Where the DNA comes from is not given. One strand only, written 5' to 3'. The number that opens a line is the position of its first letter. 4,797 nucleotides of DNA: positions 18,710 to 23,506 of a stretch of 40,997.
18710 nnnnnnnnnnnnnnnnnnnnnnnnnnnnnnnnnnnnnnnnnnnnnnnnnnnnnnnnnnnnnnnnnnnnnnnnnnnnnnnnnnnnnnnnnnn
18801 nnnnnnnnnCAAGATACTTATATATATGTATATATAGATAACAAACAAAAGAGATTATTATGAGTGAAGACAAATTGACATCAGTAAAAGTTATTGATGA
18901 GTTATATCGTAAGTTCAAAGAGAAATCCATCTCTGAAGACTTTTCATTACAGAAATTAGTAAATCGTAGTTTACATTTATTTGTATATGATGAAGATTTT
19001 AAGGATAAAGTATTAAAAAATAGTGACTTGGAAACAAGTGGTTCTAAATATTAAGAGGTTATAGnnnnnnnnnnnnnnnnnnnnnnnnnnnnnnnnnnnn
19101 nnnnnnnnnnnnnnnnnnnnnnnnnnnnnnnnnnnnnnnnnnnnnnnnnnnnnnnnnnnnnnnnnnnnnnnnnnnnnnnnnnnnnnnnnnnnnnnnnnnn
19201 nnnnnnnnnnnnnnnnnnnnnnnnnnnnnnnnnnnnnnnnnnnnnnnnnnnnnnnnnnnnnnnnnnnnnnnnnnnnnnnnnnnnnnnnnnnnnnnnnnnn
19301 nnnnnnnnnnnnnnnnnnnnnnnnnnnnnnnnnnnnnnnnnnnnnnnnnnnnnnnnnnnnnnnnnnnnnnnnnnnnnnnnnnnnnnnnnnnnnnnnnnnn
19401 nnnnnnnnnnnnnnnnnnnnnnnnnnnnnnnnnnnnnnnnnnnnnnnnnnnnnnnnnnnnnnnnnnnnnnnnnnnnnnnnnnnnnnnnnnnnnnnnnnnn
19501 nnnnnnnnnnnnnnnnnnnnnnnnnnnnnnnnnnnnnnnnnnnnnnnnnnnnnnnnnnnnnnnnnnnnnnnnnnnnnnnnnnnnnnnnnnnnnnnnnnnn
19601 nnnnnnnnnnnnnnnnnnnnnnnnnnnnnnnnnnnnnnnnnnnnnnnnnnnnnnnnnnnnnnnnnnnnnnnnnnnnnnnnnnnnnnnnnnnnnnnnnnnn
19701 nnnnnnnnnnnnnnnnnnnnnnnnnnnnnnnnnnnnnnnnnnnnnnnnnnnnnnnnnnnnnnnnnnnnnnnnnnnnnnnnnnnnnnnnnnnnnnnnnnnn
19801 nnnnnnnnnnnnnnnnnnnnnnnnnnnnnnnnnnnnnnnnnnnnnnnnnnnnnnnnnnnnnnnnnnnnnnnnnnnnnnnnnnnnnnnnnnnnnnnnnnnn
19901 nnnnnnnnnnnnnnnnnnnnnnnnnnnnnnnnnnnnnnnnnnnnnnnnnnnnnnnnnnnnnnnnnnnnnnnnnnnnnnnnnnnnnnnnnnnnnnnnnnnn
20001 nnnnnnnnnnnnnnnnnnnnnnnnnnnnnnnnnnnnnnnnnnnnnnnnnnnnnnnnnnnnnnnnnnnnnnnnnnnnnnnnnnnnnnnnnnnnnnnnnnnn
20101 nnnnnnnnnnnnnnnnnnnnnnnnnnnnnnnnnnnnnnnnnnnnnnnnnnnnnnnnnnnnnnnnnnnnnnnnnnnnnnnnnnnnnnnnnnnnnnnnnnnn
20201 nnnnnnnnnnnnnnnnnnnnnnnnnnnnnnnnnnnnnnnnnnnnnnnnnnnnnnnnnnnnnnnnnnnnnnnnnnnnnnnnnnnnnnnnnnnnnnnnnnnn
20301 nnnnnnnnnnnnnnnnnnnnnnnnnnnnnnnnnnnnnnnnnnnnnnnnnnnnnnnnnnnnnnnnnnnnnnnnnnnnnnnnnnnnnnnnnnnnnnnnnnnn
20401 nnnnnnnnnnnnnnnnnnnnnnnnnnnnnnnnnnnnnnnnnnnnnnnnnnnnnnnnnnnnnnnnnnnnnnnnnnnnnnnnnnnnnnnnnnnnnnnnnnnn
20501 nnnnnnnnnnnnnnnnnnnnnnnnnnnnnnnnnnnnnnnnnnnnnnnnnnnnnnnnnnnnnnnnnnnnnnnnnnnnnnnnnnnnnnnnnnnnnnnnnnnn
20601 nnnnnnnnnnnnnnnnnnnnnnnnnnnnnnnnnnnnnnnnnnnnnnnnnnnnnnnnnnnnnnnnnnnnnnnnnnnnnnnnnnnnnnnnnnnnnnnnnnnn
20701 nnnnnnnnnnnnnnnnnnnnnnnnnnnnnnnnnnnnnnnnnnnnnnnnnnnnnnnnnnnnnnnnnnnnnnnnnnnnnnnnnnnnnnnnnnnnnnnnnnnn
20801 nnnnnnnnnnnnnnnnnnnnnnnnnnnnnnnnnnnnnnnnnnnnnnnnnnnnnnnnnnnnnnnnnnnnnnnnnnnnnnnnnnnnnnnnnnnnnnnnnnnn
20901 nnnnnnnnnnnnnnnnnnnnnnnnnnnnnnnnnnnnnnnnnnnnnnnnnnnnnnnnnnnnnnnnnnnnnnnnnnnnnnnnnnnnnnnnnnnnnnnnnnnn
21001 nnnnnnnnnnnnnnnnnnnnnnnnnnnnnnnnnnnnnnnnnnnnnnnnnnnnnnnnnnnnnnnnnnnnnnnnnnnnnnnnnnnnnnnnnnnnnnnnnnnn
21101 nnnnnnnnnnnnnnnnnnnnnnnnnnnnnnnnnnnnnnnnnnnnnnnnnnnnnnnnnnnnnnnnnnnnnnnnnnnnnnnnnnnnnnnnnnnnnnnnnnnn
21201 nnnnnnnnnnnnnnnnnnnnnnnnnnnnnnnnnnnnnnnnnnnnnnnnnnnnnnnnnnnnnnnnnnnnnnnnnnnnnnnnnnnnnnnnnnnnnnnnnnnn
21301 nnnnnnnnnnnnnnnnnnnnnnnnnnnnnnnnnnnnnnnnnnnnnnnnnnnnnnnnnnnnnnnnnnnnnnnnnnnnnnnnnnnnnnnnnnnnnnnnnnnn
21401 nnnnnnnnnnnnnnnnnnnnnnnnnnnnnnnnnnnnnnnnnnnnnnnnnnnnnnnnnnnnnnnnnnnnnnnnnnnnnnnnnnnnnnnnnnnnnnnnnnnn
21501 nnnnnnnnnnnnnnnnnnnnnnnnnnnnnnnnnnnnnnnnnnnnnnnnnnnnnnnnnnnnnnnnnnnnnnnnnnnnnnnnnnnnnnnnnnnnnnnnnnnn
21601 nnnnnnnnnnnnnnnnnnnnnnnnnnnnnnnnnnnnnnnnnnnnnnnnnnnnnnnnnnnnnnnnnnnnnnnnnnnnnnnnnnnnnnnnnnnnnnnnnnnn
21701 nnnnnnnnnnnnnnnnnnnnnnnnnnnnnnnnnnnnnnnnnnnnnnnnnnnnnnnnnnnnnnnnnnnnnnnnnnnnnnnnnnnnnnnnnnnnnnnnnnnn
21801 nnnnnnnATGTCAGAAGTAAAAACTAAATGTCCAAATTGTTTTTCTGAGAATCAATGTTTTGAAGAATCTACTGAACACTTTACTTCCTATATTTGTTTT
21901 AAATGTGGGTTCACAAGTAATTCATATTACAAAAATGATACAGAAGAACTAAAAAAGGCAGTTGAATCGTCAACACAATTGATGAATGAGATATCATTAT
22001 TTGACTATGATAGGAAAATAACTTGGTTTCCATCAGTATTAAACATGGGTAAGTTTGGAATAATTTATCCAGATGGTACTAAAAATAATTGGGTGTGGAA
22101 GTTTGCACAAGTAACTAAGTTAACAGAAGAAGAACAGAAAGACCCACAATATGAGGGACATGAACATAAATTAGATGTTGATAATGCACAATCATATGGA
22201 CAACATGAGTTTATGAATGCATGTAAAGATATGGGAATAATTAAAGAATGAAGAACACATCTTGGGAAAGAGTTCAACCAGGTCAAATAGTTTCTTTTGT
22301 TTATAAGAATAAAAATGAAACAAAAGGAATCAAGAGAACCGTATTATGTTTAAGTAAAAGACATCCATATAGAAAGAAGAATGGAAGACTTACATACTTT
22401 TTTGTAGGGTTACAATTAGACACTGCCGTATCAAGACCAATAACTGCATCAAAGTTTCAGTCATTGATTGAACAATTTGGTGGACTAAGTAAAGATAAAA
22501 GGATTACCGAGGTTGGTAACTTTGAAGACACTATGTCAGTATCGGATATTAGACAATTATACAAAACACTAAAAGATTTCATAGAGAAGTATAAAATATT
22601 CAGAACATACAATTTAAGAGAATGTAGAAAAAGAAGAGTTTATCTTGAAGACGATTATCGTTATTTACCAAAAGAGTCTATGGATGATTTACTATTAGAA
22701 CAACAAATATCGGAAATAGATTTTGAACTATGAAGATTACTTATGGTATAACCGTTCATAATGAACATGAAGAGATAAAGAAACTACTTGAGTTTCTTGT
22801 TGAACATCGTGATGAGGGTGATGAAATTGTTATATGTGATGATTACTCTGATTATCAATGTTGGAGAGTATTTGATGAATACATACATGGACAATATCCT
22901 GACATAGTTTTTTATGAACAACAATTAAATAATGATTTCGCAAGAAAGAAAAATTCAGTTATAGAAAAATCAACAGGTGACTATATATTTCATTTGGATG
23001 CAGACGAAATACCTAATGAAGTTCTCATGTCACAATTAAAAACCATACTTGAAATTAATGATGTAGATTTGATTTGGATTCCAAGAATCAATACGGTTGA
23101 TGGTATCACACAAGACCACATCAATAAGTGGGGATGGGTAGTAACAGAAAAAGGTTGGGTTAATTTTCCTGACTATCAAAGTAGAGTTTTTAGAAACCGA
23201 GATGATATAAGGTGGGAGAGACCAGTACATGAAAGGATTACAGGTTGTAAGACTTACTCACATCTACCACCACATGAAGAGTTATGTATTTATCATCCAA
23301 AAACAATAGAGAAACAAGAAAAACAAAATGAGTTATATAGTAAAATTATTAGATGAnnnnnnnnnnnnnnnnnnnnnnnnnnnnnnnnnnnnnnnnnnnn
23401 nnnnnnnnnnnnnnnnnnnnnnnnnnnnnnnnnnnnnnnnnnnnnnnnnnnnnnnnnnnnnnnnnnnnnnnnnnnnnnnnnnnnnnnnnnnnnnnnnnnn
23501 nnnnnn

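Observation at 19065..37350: About 16-18 kb phage glycan synthesis and decoration island with no export or priming machinery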

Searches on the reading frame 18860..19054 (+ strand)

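Call 87: search_protein_families(library=pfam, max_evalue=1, proteins=[window:18860-19054:+])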
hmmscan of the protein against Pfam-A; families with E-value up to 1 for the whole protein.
window:18860-19054:+ (64 aa): 1 family
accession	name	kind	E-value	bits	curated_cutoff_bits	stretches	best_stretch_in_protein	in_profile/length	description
PF18719.7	ArlS_N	-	0.081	13.6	27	1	3-48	28-71/140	ArlS sensor domain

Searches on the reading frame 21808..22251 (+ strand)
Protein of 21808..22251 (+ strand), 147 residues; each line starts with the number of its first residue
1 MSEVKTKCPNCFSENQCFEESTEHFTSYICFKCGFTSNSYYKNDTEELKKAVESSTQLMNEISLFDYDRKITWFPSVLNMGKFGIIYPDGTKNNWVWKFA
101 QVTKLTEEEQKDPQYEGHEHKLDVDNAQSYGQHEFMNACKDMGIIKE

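Call 4: search_protein_families(library=pfam, max_evalue=0.01, proteins=[window:21808-22251:+])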
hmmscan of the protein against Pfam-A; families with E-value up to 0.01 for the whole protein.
window:21808-22251:+ (147 aa): 0 families

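Call 11: search_protein_families(library=phrogs, max_evalue=0.01, proteins=[window:21808-22251:+])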
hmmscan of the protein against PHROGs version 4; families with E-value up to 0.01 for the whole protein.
window:21808-22251:+ (147 aa): 1 family
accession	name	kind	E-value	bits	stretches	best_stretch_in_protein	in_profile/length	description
phrog_29304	-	unknown function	0.00043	21.4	1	30-69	35-75/77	-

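Call 27: search_protein_families(library=pfam, max_evalue=10, proteins=[window:21808-22251:+])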
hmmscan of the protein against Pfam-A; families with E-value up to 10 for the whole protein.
window:21808-22251:+ (147 aa): 2 families
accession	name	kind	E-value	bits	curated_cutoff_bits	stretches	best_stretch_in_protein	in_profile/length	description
PF10058.14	Zn_ribbon_10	-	0.038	14.2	24.2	1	8-36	25-53/54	ER junction formation factor lunapark, zinc ribbon finger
PF08271.17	Zn_Ribbon_TF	-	1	9.4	29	1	7-34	2-26/43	TFIIB zinc-binding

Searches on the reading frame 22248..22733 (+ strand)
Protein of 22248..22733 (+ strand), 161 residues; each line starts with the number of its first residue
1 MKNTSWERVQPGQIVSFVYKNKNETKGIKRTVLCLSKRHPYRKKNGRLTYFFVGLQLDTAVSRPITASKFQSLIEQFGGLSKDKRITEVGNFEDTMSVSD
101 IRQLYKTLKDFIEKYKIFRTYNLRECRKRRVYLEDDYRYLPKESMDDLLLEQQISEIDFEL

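Call 4: search_protein_families(library=pfam, max_evalue=0.01, proteins=[window:22248-22733:+])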
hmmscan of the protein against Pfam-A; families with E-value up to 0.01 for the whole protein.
window:22248-22733:+ (161 aa): 1 family
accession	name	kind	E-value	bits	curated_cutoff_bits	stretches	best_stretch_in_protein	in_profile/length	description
PF20875.2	SidC_C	-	0.0051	17.6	27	1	112-157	30-75/123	SidC, C-terminal domain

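Call 11: search_protein_families(library=phrogs, max_evalue=0.01, proteins=[window:22248-22733:+])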
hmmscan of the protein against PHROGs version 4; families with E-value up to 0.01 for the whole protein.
window:22248-22733:+ (161 aa): 0 families

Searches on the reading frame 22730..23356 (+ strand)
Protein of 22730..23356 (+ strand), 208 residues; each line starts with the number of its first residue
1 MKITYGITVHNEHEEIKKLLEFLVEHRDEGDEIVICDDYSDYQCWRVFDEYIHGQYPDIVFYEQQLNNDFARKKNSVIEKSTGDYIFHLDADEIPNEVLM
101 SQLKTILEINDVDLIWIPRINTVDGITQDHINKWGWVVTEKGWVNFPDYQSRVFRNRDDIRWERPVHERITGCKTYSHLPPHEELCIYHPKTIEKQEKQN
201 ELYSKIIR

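Call 4: search_protein_families(library=pfam, max_evalue=0.01, proteins=[window:22730-23356:+])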
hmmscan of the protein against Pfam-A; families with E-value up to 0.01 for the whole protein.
window:22730-23356:+ (208 aa): 2 families
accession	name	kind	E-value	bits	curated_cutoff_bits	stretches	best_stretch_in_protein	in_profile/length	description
PF00535.33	Glycos_transf_2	-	8.4e-17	62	23.3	1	7-177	4-160/168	Glycosyl transferase family 2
PF10111.15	Glyco_tranf_2_2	-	0.0035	17.3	27.3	1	16-107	15-109/276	Glycosyltransferase like family 2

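Call 71: search_protein_families(library=ncbifam, max_evalue=0.01, proteins=[window:22730-23356:+])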
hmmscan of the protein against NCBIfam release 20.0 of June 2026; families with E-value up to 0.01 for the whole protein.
window:22730-23356:+ (208 aa): 8 families
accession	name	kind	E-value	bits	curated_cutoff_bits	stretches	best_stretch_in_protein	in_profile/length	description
TIGR04195.1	S_glycosyl_SunS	equivalog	8.7e-11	41.3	350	1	3-122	59-173/421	SunS family peptide S-glycosyltransferase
NF007482.0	PRK10073.1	equivalog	3.1e-08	33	423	1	7-114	12-117/334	glycosyltransferase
NF053739.1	GlytfEpsEBac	equivalog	1.8e-06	27.1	450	1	7-96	7-96/265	glycosyltransferase EpsE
NF038302.1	EPS_HpsE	equivalog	7.9e-05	21.8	300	1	2-98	2-102/307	hormogonium polysaccharide biosynthesis glycosyltransferase HpsE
TIGR03937.1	PgaC_IcaA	equivalog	0.00014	21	422.3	1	3-97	47-140/407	poly-beta-1,6-N-acetyl-D-glucosamine synthase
TIGR04440.1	glyco_TIGR04440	domain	0.00026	20.8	70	1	7-110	6-109/215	TIGR00180 family glycosyltransferase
TIGR04283.1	glyco_like_mftF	equivalog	0.00038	20.1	182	1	7-108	5-98/221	TIGR04283 family arsenosugar biosynthesis glycosyltransferase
NF041875.1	EPS_EpsD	equivalog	0.0011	18.4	370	1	10-108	8-105/325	exopolysaccharide biosynthesis glycosyltransferase EpsD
